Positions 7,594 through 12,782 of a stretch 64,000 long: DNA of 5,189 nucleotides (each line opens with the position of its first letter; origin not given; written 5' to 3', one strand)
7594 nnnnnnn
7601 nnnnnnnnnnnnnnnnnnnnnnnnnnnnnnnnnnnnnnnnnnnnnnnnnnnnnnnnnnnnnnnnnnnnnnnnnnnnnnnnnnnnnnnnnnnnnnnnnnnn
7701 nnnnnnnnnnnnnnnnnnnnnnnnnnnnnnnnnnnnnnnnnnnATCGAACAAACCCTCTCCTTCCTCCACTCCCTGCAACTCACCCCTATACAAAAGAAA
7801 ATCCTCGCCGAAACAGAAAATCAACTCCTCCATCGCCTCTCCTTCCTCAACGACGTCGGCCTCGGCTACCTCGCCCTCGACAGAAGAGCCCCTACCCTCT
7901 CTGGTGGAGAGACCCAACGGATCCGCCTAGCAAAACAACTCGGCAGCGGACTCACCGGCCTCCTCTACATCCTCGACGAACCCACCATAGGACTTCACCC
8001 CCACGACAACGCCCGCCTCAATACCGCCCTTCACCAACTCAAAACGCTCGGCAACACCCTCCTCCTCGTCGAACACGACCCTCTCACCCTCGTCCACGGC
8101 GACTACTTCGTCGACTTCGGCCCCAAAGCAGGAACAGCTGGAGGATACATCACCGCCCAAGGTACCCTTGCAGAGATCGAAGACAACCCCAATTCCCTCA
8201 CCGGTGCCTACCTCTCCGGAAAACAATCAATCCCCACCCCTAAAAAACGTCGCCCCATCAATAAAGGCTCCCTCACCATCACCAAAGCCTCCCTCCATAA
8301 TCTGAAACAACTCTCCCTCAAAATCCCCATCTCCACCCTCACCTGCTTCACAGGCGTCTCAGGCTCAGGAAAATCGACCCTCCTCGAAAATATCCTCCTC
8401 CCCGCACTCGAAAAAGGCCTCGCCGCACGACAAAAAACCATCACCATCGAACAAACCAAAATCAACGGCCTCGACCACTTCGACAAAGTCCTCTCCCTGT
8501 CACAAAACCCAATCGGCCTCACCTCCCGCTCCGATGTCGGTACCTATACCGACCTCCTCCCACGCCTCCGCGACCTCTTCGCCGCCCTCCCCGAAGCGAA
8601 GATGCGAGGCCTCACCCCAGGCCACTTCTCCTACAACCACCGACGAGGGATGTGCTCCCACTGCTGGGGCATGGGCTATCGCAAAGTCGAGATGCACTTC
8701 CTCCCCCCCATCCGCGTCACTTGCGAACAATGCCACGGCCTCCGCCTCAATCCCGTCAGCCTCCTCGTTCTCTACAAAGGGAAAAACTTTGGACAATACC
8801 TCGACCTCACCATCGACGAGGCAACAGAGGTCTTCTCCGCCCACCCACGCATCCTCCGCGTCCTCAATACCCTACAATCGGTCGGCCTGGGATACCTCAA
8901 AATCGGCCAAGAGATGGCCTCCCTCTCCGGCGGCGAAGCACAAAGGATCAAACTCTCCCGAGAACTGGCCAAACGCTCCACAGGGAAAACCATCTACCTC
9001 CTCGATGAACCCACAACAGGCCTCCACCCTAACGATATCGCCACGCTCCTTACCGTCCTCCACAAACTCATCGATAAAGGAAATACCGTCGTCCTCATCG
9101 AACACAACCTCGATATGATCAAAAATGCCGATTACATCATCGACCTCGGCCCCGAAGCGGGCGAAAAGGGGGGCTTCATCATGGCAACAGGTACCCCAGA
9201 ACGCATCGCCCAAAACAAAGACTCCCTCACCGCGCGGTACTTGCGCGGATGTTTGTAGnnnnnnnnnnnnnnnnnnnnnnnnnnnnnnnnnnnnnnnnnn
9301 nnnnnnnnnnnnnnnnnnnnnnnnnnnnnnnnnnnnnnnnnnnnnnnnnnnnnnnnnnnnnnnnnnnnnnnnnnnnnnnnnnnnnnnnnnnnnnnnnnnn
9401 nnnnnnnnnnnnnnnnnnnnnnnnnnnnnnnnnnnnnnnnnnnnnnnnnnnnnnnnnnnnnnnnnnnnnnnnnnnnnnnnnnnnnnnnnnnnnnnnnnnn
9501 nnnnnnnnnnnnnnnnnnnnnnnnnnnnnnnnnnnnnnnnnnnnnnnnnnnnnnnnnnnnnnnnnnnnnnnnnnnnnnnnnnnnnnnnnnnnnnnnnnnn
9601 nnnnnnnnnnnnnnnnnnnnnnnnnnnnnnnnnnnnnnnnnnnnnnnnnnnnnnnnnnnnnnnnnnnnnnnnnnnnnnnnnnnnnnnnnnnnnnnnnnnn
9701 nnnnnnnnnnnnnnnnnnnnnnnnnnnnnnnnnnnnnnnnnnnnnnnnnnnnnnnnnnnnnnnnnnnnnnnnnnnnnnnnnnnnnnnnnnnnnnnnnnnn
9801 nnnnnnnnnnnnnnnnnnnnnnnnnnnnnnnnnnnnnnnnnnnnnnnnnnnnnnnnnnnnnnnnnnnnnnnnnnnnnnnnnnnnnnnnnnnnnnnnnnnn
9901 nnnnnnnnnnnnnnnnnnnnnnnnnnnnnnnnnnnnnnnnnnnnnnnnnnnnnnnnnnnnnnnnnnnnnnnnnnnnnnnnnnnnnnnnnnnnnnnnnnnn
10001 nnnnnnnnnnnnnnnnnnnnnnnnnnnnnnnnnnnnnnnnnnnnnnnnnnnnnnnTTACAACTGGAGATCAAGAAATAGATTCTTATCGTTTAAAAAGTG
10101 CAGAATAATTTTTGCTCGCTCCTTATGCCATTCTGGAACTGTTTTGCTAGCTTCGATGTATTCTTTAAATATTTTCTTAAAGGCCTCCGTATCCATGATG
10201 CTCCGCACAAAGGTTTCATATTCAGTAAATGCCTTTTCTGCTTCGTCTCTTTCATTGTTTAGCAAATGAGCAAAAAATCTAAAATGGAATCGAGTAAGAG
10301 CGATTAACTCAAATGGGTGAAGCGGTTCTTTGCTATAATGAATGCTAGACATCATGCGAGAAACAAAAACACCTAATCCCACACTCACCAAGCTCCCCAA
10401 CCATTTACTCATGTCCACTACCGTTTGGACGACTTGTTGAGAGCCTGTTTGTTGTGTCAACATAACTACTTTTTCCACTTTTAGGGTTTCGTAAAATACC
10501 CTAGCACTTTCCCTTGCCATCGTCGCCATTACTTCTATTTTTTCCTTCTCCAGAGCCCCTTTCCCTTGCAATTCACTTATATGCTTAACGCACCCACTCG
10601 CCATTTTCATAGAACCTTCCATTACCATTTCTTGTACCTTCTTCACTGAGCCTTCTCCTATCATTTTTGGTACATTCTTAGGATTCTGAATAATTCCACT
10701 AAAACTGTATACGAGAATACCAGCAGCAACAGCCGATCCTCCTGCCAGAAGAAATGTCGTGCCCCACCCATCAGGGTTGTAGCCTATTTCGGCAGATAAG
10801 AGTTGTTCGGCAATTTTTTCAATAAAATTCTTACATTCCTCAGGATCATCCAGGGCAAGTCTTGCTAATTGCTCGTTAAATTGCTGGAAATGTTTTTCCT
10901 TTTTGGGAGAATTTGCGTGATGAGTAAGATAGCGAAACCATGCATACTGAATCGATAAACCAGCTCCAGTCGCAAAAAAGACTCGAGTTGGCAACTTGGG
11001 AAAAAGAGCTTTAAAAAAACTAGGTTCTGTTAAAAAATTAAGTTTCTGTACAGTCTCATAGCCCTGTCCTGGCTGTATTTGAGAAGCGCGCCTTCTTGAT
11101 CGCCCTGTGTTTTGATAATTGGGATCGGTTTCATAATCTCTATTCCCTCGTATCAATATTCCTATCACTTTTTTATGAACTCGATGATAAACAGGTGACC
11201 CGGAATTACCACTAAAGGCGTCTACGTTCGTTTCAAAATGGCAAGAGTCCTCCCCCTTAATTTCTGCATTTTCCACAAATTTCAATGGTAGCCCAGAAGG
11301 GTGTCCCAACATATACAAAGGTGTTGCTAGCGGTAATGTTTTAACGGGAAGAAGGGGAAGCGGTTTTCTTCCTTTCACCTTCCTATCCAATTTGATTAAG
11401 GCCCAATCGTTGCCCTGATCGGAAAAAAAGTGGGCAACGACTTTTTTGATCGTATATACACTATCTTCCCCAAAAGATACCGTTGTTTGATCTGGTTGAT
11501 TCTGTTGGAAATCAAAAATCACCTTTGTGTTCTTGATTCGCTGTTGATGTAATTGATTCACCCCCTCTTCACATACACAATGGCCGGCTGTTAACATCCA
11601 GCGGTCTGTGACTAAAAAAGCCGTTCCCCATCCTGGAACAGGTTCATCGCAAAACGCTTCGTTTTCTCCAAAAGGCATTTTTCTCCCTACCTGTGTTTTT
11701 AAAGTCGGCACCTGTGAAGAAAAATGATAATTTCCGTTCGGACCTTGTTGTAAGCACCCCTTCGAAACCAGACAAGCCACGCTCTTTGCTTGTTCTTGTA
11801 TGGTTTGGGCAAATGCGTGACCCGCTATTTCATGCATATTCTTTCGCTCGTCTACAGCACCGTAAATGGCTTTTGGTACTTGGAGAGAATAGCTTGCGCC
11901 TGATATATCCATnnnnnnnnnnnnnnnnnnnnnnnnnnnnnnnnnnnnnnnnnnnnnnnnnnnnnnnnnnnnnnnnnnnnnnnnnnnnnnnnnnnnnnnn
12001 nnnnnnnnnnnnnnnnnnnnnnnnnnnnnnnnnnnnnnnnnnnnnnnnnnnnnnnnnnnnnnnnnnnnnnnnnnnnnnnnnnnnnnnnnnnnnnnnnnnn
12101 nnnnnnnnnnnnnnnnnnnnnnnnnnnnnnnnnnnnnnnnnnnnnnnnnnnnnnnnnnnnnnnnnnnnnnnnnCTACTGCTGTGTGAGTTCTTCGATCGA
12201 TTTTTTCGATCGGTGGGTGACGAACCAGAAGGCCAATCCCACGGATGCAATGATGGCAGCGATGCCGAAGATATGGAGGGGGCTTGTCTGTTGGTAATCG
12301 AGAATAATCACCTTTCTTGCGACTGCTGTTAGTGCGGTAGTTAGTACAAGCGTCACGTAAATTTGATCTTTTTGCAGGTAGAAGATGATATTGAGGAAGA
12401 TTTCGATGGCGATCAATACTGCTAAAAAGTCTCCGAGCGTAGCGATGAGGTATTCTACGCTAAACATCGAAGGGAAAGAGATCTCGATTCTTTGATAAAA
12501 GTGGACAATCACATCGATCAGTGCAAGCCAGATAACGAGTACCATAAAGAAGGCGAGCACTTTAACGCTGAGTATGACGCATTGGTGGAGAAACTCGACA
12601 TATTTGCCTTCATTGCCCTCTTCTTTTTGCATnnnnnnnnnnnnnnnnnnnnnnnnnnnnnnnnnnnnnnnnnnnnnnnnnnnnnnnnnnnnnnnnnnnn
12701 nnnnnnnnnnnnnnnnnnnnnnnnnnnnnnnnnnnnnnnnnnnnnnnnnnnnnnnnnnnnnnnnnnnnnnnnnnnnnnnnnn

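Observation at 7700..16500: Extreme local GC-skew inversion centred on the hairpin elements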

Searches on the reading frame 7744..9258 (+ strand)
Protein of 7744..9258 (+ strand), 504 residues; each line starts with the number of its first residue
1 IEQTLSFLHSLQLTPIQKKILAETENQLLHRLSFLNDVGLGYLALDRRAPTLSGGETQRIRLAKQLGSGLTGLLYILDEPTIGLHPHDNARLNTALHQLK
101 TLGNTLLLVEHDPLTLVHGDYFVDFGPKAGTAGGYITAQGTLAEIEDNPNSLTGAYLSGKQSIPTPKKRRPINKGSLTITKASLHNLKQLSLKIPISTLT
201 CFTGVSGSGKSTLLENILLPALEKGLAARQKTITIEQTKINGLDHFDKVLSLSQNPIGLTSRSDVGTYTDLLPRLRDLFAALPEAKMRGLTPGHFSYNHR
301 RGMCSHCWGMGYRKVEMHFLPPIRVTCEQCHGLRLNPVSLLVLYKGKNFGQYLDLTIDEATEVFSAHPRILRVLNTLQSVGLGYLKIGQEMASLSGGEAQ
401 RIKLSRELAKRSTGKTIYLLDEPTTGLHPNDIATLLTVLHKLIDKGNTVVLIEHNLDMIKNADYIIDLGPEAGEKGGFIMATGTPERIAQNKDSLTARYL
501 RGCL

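Call 43: search_protein_families(library=pfam, proteins=[window:7744-9258:+], max_evalue=0.00001)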
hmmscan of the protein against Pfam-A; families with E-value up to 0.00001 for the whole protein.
window:7744-9258:+ (504 aa): 3 families
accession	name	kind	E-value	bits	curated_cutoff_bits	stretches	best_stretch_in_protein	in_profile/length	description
PF00005.33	ABC_tran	-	1.2e-18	68.5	25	1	187-425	1-137/137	ABC transporter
PF13304.12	AAA_21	-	4.7e-09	37.2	27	0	414-451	258-295/304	AAA domain, putative AbiEii toxin, Type IV TA system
PF13175.12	AAA_15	-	2.9e-07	30.9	32.1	0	179-242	3-67/374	AAA ATPase domain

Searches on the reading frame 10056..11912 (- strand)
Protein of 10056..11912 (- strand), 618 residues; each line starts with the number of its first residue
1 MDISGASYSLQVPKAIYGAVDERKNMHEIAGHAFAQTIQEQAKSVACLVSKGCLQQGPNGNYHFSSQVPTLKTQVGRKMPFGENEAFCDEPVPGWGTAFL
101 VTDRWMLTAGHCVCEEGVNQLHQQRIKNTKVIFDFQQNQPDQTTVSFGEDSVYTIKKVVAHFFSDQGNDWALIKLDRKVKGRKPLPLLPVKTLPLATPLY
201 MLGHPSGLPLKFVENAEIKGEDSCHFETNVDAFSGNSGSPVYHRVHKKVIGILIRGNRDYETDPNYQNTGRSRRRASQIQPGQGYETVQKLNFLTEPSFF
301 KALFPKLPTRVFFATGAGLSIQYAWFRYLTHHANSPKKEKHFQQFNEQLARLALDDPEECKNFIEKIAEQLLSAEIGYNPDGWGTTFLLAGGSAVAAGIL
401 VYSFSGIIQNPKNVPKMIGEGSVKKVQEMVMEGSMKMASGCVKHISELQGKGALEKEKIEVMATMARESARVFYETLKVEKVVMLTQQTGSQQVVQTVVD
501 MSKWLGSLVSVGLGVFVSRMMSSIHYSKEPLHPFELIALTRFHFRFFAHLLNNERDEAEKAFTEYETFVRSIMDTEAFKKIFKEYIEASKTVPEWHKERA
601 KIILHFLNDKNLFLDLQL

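Call 14: search_protein_families(library=pfam, proteins=[window:10056-11912:-])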
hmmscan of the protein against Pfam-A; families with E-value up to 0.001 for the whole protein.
window:10056-11912:- (618 aa): 2 families
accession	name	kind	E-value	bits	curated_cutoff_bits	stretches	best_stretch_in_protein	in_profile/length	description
PF13365.12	Trypsin_2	-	4.8e-14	53.8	27.6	1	96-252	1-144/144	Trypsin-like peptidase domain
PF00089.32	Trypsin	-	6.2e-11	43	20.6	1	97-261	28-201/220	Trypsin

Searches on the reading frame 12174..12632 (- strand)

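Call 14: search_protein_families(library=pfam, proteins=[window:12174-12632:-])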
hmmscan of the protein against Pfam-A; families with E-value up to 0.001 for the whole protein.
window:12174-12632:- (152 aa): 1 family
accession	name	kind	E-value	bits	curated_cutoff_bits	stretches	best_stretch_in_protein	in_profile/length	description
PF06146.17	PsiE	-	1.4e-29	103.1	23.9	1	23-142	3-121/122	Phosphate-starvation-inducible E family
